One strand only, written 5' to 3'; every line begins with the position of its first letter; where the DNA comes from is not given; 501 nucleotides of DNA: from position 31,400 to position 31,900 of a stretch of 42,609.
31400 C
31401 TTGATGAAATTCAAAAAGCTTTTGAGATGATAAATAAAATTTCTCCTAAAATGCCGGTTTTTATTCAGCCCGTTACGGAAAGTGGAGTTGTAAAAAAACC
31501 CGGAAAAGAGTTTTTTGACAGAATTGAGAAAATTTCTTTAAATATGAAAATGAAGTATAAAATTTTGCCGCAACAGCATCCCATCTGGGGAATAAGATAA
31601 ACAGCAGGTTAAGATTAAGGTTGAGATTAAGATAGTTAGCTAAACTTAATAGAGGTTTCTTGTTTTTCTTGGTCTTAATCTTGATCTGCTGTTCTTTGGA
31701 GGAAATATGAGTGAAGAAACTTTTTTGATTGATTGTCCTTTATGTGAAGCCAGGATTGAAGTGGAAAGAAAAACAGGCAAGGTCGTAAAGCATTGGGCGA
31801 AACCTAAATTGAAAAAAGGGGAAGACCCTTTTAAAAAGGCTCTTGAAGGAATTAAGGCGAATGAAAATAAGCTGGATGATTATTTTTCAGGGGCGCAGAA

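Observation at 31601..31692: Family of hexamer-periodic, G-U-rich long hairpins placed right after stop codons (6 copies in the window)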

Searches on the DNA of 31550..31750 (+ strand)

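Call 62: search_dna_similar(query=window:31598-31695:+, collection=plasmids, mode=distant, max_evalue=0.01, max_rows=15)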
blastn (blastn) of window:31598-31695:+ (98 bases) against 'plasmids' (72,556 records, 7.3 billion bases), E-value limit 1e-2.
No match.
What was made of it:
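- Tried and rejected: No match (call 62).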

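Call 63: search_rna_families(source=window, start=31550, end=31750, threshold=evalue, max_evalue=1)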
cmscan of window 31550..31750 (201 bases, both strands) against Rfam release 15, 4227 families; matches with E-value up to 1: 12.
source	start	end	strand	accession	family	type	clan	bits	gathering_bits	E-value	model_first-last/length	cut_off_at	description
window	31594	31696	+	RF03940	MIR9563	Gene; miRNA;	-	22.9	90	0.025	1-127/127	no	MIR9563 microRNA precursor family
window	31600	31693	+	RF00455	mir-15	Gene; miRNA;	CL00085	21.9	57.3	0.0028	15-74/88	no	mir-15 microRNA precursor family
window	31601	31693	+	RF01013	mir-577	Gene; miRNA;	-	21.1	100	0.084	1-86/86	no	mir-577 microRNA precursor family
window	31593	31697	+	RF00974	mir-607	Gene; miRNA;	-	20.8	94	0.12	1-91/91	no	mir-607 microRNA precursor family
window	31594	31695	+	RF04208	MIR8742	Gene; miRNA;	-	20.3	130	0.039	1-131/131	no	MIR8742 microRNA precursor family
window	31601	31692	+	RF03616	MIR1888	Gene; miRNA;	-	20.2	72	0.11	1-101/101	no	MIR1888 microRNA precursor family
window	31600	31693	+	RF03356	mir-4782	Gene; miRNA;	-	19.5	100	0.24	1-79/79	no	mir-4782 microRNA precursor family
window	31612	31689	+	RF03818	MIR7994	Gene; miRNA;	-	19.3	100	0.2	1-90/90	no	MIR7994 microRNA precursor family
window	31599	31694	+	RF04173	MIR847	Gene; miRNA;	-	17.8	184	0.13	1-164/164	no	MIR847 microRNA precursor family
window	31602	31691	+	RF00452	MIR172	Gene; miRNA;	-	16.7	70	0.32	14-101/114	no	mir-172 microRNA precursor family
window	31600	31693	-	RF00455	mir-15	Gene; miRNA;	CL00085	16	57.3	0.21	15-74/88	no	mir-15 microRNA precursor family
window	31637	31686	+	RF02108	DLEU2_4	Gene; lncRNA;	-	14.9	40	0.79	1-58/58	no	Deleted in lymphocytic leukemia 2 conserved region 4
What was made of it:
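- On Any Rfam family: With permissive thresholds only sub-threshold look-alikes of microRNA precursors appear (call 63).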
